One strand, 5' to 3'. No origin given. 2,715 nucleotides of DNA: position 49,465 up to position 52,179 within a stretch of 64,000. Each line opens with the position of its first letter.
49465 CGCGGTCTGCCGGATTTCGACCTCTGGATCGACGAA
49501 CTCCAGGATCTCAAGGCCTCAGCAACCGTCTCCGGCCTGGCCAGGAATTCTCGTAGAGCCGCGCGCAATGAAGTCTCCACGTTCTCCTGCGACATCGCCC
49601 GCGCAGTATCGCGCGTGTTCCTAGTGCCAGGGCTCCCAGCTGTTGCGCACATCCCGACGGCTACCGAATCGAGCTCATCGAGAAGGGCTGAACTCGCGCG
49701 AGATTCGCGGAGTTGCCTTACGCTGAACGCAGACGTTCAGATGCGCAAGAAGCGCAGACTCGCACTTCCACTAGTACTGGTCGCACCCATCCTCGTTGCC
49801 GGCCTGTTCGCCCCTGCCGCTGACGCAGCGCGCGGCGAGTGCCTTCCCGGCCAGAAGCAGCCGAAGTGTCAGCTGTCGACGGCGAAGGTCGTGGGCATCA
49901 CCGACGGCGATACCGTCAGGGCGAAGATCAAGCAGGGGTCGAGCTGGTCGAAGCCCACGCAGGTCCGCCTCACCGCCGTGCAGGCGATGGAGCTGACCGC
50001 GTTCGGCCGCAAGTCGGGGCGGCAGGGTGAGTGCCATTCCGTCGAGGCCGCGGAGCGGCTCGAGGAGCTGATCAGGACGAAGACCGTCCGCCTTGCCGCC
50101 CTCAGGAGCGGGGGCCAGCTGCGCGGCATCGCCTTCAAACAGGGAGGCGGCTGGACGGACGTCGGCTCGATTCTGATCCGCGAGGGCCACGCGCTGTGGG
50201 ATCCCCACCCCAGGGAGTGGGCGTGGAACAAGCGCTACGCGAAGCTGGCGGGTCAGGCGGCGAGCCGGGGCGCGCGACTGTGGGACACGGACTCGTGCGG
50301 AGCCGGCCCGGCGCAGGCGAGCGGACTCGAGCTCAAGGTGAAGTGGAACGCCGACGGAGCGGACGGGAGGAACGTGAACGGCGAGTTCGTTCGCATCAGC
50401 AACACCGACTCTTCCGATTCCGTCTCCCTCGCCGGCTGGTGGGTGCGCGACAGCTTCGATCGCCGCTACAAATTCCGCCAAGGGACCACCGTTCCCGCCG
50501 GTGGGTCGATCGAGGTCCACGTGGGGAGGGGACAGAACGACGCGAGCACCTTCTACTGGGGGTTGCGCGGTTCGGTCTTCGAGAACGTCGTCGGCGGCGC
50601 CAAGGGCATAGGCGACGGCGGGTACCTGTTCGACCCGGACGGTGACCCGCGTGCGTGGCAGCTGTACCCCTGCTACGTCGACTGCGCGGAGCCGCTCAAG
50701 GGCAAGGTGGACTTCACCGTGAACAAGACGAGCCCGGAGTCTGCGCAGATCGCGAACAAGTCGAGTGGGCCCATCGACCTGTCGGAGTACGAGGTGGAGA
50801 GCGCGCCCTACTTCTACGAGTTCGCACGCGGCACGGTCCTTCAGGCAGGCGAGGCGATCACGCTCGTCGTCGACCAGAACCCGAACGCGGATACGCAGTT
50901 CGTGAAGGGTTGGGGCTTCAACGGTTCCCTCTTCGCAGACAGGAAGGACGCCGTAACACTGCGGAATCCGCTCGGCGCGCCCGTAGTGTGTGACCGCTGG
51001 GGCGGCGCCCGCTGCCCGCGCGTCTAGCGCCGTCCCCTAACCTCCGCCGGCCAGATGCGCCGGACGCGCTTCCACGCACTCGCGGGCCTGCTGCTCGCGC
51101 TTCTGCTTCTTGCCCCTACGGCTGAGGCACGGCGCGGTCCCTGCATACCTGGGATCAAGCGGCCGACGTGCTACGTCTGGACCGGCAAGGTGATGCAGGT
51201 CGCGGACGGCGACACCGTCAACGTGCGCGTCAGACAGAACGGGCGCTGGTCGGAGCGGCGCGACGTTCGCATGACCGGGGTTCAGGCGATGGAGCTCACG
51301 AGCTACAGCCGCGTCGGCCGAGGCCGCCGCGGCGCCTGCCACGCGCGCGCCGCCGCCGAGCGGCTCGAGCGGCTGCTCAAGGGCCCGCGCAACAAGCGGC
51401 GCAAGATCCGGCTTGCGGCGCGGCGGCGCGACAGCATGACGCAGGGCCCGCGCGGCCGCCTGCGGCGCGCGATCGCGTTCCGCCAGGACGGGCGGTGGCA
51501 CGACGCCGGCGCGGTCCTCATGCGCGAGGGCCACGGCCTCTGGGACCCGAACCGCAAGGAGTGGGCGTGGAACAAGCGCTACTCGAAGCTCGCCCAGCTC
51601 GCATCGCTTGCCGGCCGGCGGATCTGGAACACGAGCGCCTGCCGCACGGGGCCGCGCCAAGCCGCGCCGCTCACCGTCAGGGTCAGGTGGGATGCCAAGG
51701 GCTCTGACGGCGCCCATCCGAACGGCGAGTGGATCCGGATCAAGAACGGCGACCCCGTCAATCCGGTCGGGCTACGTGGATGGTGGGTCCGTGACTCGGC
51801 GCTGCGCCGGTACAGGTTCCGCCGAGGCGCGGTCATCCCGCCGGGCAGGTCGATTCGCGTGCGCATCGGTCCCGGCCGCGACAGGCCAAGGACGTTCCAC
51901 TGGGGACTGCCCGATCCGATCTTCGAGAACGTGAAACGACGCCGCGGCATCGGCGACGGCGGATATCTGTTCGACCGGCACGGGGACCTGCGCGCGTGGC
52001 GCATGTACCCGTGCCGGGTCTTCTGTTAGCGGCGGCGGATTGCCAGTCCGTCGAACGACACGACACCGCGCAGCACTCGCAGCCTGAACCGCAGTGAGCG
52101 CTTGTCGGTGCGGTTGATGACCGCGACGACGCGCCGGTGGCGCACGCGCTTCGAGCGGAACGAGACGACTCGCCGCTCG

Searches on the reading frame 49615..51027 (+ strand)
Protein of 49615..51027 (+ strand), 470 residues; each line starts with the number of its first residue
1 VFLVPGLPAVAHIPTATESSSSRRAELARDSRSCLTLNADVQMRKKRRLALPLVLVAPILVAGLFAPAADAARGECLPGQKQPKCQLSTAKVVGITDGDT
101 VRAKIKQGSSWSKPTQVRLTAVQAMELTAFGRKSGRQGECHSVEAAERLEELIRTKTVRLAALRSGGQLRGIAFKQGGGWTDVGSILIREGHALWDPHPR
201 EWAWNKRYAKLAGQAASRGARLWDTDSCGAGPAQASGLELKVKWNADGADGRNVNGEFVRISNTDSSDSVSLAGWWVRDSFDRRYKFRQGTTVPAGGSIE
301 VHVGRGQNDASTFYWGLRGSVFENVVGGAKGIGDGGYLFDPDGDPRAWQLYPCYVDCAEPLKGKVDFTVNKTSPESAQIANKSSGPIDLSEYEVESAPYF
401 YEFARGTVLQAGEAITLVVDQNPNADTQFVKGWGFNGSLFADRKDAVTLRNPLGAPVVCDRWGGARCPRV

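Call 24: find_encoding_contigs(protein=window:49615-51027:+, flank=10000, max_places=10)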
Protein window:49615-51027:+ (470 aa): no gene with exactly this product is on record in the collection.

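Call 66: search_protein_families(library=pfam, proteins=[window:49741-51027:+], max_evalue=0.001)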
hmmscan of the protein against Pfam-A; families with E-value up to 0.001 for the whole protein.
window:49741-51027:+ (428 aa): 1 family
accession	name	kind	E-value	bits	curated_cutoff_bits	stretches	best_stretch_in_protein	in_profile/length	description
PF00932.25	LTD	-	9.4e-22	77.9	34.3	2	208-302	16-100/109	Lamin Tail Domain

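Call 67: search_protein_families(library=padloc, proteins=[window:49741-51027:+], max_evalue=0.01)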
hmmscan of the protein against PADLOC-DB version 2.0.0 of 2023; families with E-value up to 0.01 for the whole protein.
window:49741-51027:+ (428 aa): 0 families

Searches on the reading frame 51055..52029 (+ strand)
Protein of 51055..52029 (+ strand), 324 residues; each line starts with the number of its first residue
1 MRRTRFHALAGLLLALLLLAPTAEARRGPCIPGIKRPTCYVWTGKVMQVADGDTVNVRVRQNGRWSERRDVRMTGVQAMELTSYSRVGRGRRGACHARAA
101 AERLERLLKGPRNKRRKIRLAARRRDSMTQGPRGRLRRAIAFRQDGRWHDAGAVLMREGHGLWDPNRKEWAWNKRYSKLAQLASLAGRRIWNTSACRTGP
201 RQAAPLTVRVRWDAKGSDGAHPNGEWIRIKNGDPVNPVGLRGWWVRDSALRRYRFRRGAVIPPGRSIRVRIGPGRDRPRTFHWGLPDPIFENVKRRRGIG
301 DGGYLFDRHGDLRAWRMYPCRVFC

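Call 16: find_encoding_contigs(protein=window:51055-52029:+, flank=10000, max_places=10)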
Protein window:51055-52029:+ (324 aa): no gene with exactly this product is on record in the collection.

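Call 66: search_protein_families(library=pfam, proteins=[window:51055-52029:+], max_evalue=0.001)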
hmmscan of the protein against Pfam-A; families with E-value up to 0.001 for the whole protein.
window:51055-52029:+ (324 aa): 1 family
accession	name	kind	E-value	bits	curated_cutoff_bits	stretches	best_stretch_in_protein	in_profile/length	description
PF00932.25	LTD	-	3e-09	37.7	34.3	1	220-318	22-107/109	Lamin Tail Domain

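Call 67: search_protein_families(library=padloc, proteins=[window:51055-52029:+], max_evalue=0.01)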
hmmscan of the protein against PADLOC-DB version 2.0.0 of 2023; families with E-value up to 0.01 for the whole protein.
window:51055-52029:+ (324 aa): 0 families
